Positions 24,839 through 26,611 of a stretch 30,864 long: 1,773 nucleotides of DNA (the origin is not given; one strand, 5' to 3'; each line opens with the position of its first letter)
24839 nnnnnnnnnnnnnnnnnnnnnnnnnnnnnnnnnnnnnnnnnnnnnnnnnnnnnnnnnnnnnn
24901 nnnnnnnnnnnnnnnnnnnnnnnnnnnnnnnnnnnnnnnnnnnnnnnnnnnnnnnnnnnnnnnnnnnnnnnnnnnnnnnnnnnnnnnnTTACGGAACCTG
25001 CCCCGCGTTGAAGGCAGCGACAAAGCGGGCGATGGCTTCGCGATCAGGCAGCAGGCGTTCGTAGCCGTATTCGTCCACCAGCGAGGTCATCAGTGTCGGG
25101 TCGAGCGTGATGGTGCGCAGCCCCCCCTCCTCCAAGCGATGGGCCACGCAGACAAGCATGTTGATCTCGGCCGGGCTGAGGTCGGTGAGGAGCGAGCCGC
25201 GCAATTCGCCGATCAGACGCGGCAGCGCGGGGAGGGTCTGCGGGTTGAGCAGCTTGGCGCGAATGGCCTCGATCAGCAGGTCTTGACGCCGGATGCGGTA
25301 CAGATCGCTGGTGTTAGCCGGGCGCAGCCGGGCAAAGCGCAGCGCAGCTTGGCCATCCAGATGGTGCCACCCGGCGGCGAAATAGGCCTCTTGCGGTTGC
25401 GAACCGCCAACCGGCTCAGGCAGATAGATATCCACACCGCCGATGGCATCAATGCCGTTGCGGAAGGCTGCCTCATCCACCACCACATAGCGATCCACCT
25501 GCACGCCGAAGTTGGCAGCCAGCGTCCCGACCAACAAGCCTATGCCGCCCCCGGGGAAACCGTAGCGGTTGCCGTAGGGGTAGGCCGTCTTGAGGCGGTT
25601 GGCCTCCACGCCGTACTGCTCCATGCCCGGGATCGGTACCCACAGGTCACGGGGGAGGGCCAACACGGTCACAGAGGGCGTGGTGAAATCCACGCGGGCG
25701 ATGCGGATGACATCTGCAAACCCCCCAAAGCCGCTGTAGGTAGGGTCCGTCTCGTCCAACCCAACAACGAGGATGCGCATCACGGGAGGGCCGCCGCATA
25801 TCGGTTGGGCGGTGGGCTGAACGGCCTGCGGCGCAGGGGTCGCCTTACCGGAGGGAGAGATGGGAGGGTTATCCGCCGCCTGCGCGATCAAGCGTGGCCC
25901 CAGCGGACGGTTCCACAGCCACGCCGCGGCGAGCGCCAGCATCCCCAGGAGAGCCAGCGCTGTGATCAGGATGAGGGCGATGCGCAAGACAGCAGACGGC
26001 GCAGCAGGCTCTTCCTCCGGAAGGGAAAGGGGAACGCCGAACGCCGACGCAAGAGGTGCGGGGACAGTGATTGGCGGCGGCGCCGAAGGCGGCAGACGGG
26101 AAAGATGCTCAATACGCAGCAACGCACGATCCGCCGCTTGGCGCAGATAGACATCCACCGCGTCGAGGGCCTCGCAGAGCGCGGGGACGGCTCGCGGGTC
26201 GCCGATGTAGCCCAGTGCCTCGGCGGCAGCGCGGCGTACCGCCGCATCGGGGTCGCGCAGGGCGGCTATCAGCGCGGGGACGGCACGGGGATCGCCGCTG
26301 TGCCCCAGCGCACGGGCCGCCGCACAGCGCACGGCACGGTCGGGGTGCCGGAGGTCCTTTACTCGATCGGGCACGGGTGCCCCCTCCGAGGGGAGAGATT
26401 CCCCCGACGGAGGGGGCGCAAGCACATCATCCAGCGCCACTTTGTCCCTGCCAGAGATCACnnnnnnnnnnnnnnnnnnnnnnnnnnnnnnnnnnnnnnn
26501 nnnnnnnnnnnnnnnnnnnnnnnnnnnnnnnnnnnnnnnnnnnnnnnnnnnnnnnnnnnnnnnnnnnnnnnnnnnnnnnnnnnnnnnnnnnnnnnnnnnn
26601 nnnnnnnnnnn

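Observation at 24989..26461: HEAT-repeat-LCP fusion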

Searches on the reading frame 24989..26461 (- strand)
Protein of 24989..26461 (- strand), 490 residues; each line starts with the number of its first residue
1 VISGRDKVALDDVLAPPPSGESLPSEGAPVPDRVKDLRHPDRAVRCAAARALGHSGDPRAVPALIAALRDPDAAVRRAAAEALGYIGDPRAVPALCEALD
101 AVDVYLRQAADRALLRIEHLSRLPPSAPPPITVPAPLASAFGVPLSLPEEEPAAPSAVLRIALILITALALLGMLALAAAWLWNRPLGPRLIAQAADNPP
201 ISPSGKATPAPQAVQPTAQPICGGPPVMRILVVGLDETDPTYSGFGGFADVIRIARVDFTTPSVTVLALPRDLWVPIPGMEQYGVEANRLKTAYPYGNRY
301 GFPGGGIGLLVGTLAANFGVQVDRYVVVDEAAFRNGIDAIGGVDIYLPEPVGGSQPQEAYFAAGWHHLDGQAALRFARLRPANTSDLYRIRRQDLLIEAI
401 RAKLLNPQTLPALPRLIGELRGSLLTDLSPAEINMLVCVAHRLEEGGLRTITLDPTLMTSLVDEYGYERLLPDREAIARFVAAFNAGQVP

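Call 3: search_protein_families(library=pfam, proteins=[window:24989-26461:-], max_evalue=0.01)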
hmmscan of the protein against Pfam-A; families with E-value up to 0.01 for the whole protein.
window:24989-26461:- (490 aa): 6 families
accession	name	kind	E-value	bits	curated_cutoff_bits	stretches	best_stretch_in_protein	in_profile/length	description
PF03816.19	LytR_cpsA_psr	-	1.3e-29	103.7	24.6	1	249-404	2-148/150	LytR_cpsA_psr family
PF13646.12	HEAT_2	-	3.6e-21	75.7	27.7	1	35-114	6-87/88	HEAT repeats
PF03130.22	HEAT_PBS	-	7.6e-18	63.4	20.9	2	75-100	1-26/27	PBS lyase HEAT-like repeat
PF02985.28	HEAT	-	7.6e-09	35.4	23.5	1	61-86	2-27/31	HEAT repeat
PF00514.29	Arm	-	2.4e-07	31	20.6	1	59-86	12-39/41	Armadillo/beta-catenin-like repeat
PF13513.12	HEAT_EZ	-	2.5e-06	28.3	27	1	58-86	27-55/55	HEAT-like repeat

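Call 4: search_protein_families(library=ncbifam, proteins=[window:24989-26461:-], max_evalue=0.01)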
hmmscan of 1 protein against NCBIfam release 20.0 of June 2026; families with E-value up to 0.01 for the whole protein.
window:24989-26461:- (490 aa): 11 families
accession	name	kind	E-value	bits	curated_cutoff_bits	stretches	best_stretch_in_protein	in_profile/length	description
TIGR00350.1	lytR_cpsA_psr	domain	1.6e-23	83.7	62.3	1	249-403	3-149/152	LCP family glycopolymer transferase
NF051849.1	LCP_trans_Cps2A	equivalog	1e-13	51.3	650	1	249-447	241-426/477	LCP family glycopolymer transferase CpsA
NF006897.1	PRK09379.1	equivalog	4.7e-13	49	441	1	228-406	60-220/298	polyisoprenyl-teichoic acid--peptidoglycan teichoic acid transferase TagU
NF058502.1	phyc_lyase_CpcE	equivalog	4.6e-12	46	330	2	74-119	57-102/260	C-phycocyanin alpha-cysteine-84 phycocyanobilin lyase subunit CpcE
NF047591.1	ligase_LytR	equivalog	2.4e-10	40.2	450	1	228-412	58-243/336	glycopolymer--peptidoglycan transferase LytR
NF045915.1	PhycobilmeDegNblB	equivalog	5.2e-08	32.7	300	1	44-119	115-190/214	phycobilisome degradation protein NblB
NF010374.0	PRK13800.1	equivalog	1.3e-06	27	1196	1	37-114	817-895/898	fumarate reductase/succinate dehydrogenase flavoprotein subunit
TIGR02270.1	TIGR02270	subfamily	3.6e-05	23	206.8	1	31-114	150-233/410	TIGR02270 family protein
NF058515.1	phyc_lyase_CpcF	equivalog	0.00087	18.9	220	1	36-86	68-119/200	C-phycocyanin alpha-cysteine-84 phycocyanobilin lyase subunit CpcF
NF006501.0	PRK08937.3-1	equivalog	0.00099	19.2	310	1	50-117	116-187/191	adenylosuccinate lyase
NF007244.0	PRK09687.1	equivalog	0.0099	15.2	275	0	43-85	144-186/285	putative lyase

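Call 5: find_homologous_proteins(query=window:24989-26461:-, max_evalue=0.00001)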
Query window:24989-26461:- (490 aa): 1213 proteins with E <= 0.00001 among 8000 candidates; the best 120 are listed.
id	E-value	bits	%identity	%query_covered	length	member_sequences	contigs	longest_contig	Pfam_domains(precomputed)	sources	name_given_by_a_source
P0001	0.0e+0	1011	100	94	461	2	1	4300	PF00514.30,PF02985.29,PF03816.20,PF03130.23,PF13513.13,PF13646.13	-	-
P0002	1.2e-218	745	74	96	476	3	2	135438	PF00514.30,PF02985.29,PF03816.20,PF03130.23,PF13646.13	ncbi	-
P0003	7.0e-211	719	72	95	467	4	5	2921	PF02985.29,PF03816.20,PF03130.23,PF13646.13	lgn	-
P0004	2.6e-138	480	51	94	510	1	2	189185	PF12717.14,PF00514.30,PF02985.29,PF03816.20,PF03130.23,PF27207.1,PF13513.13,PF01602.27,PF13646.13,PF23227.2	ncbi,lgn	-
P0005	1.2e-126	442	44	96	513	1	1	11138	PF02985.29,PF03816.20,PF03130.23,PF13513.13,PF13646.13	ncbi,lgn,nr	ncbi:MAG: LCP family protein [Anaerolineae bacterium]|nr:LCP family protein [Anaerolineae bacterium]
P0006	9.9e-125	435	44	96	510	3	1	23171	PF02985.29,PF03816.20,PF03130.23,PF13646.13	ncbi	-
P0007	2.1e-120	421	45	93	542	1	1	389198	PF00514.30,PF02985.29,PF03816.20,PF03130.23,PF13513.13,PF13646.13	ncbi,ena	-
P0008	1.3e-118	415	45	96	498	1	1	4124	PF00514.30,PF02985.29,PF03816.20,PF03130.23,PF13513.13,PF13646.13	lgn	-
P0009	5.2e-113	397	46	92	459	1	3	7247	PF00514.30,PF02985.29,PF03816.20,PF03130.23,PF13513.13,PF13646.13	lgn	-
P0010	1.1e-112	396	48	93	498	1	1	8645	PF12717.14,PF00514.30,PF02985.29,PF03816.20,PF03130.23,PF13513.13,PF13646.13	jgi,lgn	jgi:LCP family protein required for cell wall assembly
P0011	1.7e-112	395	46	95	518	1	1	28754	PF00514.30,PF02985.29,PF03816.20,PF03130.23,PF13513.13,PF13646.13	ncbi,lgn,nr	ncbi:MAG: LCP family protein [Anaerolineae bacterium]|nr:LCP family protein [Anaerolineae bacterium]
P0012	1.9e-112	395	46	92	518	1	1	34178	PF00514.30,PF02985.29,PF03816.20,PF03130.23,PF13513.13,PF13646.13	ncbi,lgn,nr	ncbi:MAG: LCP family protein [Anaerolineae bacterium]|nr:LCP family protein [Anaerolineae bacterium]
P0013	4.3e-111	390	46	93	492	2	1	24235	PF12717.14,PF02985.29,PF03816.20,PF03130.23,PF13513.13,PF13646.13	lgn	-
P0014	9.8e-110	386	47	93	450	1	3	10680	PF00514.30,PF02985.29,PF03816.20,PF03130.23,PF13513.13,PF13646.13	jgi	jgi:LCP family protein required for cell wall assembly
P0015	4.2e-107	377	45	94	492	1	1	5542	PF12717.14,PF00514.30,PF02985.29,PF03816.20,PF03130.23,PF13513.13,PF13646.13,PF23227.2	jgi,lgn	jgi:LCP family protein required for cell wall assembly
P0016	1.8e-106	375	45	92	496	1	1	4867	PF00514.30,PF02985.29,PF03816.20,PF03130.23,PF13513.13,PF13646.13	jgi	-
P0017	9.7e-106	373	43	94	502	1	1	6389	PF00514.30,PF25786.1,PF02985.29,PF03816.20,PF03130.23,PF13513.13,PF13646.13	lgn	-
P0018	1.5e-98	349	43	94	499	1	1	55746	PF00514.30,PF02985.29,PF03816.20,PF03130.23,PF13513.13,PF13646.13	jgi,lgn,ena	-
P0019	2.4e-98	348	53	63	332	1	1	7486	PF03816.20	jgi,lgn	jgi:LCP family protein required for cell wall assembly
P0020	3.1e-97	345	52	63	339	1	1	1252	PF03816.20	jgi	jgi:LCP family protein required for cell wall assembly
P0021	1.2e-92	330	48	69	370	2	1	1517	PF03816.20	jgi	jgi:LCP family protein required for cell wall assembly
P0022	1.5e-92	329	43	96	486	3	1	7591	PF02985.29,PF03816.20,PF03130.23,PF13513.13,PF13646.13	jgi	-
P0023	8.7e-92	327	42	92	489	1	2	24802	PF00514.30,PF02985.29,PF03816.20,PF03130.23,PF13513.13,PF13646.13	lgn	-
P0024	9.5e-92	327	43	92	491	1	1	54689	PF00514.30,PF02985.29,PF03816.20,PF03130.23,PF13513.13,PF13646.13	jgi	jgi:LCP family protein required for cell wall assembly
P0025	4.2e-91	324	49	66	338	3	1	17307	PF03816.20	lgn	-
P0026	1.3e-90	323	51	62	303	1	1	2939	PF03816.20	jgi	-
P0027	3.8e-90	321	47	70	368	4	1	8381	PF03816.20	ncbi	-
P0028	5.7e-87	311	46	70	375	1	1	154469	PF03816.20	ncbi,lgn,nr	ncbi:MAG: LCP family protein [Anaerolineae bacterium]|nr:LCP family protein [Anaerolineae bacterium]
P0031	4.0e-63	232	45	53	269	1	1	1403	PF03816.20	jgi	jgi:LCP family protein required for cell wall assembly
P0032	6.4e-61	225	41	69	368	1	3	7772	PF03816.20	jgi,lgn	-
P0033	3.3e-59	219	42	60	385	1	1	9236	PF03816.20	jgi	jgi:LCP family protein required for cell wall assembly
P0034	3.6e-59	219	45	50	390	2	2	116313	PF03816.20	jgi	jgi:polyisoprenyl-teichoic acid--peptidoglycan teichoic acid transferase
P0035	5.0e-59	219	39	68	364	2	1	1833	PF03816.20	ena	-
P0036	6.5e-58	215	40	61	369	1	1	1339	PF03816.20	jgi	jgi:LCP family protein required for cell wall assembly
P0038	2.8e-57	213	42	59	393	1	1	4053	PF03816.20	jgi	jgi:LCP family protein required for cell wall assembly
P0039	4.3e-57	212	41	56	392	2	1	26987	PF03816.20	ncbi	-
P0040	4.8e-57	212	37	61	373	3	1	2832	PF03816.20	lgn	-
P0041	5.5e-57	212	40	62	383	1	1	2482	PF03816.20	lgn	-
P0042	1.7e-56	210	38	67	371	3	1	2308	PF03816.20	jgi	jgi:LCP family protein required for cell wall assembly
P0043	1.8e-56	210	40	62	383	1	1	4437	PF03816.20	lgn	-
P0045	3.4e-56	209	40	62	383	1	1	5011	PF03816.20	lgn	-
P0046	1.8e-55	207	39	63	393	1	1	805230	PF03816.20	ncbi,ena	-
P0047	2.8e-55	206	41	61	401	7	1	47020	PF03816.20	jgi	-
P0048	1.2e-54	204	39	66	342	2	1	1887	PF03816.20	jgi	-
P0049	1.4e-54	204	39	67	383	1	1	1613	PF03816.20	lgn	-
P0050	1.5e-54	204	39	67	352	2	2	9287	PF03816.20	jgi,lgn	-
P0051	1.6e-54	204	39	63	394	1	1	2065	PF03816.20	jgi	jgi:LCP family protein required for cell wall assembly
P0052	2.3e-54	203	41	59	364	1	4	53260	PF03816.20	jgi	jgi:LCP family protein required for cell wall assembly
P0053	2.4e-54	203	38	62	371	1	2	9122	PF03816.20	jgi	jgi:LCP family protein required for cell wall assembly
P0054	3.8e-54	203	40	60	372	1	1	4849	PF03816.20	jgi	jgi:LCP family protein required for cell wall assembly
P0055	4.3e-54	202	40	59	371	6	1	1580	PF03816.20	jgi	jgi:LCP family protein required for cell wall assembly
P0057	7.9e-54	201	39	67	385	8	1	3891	PF03816.20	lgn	-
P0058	2.2e-53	200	36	58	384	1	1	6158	PF03816.20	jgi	jgi:LCP family protein required for cell wall assembly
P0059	2.7e-53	200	37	64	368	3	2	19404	PF03816.20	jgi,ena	-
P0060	5.2e-53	199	39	63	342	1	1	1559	PF03816.20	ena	-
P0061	6.7e-53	198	38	63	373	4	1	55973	PF03816.20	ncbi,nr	ncbi:MAG: LCP family protein [Anaerolineales bacterium]|nr:LCP family protein [Anaerolineales bacter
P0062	7.2e-53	198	36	68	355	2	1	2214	PF03816.20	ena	-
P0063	1.3e-52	197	37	68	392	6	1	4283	PF03816.20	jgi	-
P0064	1.4e-52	197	37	64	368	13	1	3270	PF03816.20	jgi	-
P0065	1.4e-52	197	37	70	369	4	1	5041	PF03816.20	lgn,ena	-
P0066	1.5e-52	197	38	68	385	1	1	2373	PF03816.20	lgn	-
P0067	1.5e-52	197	38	67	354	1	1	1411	PF03816.20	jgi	jgi:LCP family protein required for cell wall assembly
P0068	4.0e-52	196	35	68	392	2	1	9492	PF03816.20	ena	-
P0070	1.0e-51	195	40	54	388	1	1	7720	PF03816.20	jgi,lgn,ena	-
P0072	9.0e-51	191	40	59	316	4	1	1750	PF03816.20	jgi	jgi:LCP family protein required for cell wall assembly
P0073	2.4e-50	190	38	62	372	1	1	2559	PF03816.20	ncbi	-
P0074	3.3e-50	190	35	62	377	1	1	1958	PF03816.20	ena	-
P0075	3.3e-50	190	38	58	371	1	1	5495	PF03816.20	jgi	jgi:LCP family protein required for cell wall assembly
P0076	3.9e-50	189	40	54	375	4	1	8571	PF03816.20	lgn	-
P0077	4.1e-50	189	36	64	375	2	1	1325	PF03816.20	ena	-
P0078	7.0e-50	188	36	67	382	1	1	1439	PF03816.20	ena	-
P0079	9.5e-50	188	36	68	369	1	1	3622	PF03816.20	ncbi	-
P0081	1.7e-49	187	37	65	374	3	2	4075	PF03816.20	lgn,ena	-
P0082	2.2e-49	187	36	59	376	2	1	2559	PF03816.20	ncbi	-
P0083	2.7e-49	187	36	67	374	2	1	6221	PF03816.20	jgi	jgi:LCP family protein required for cell wall assembly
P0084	4.1e-49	186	39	59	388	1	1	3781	PF03816.20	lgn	-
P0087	9.3e-49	185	36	67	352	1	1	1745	PF03816.20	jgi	jgi:LCP family protein required for cell wall assembly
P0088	2.2e-48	184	37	59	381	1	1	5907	PF03816.20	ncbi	-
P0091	4.7e-48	182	35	63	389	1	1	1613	PF03816.20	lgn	-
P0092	6.4e-48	182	36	67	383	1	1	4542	PF03816.20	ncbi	-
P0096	1.7e-47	181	35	67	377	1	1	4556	PF03816.20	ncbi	ncbi:MAG: LCP family protein [Acidobacteriaceae bacterium]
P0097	3.3e-47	180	37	59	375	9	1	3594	PF03816.20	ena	-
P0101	2.0e-46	177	35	68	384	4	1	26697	PF03816.20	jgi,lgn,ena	-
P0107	4.9e-45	173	35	67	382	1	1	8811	PF03816.20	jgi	jgi:LCP family protein required for cell wall assembly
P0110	1.2e-44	171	44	45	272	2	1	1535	PF03816.20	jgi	jgi:LCP family protein required for cell wall assembly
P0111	1.7e-44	171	35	68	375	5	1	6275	PF03816.20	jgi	-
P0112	1.8e-44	171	33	67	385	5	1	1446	PF03816.20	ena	-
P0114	8.3e-44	168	37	53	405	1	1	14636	PF03816.20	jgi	jgi:LCP family protein required for cell wall assembly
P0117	2.0e-43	167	42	51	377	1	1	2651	PF03816.20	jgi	jgi:LCP family protein required for cell wall assembly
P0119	8.2e-43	165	42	44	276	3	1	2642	PF03816.20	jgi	-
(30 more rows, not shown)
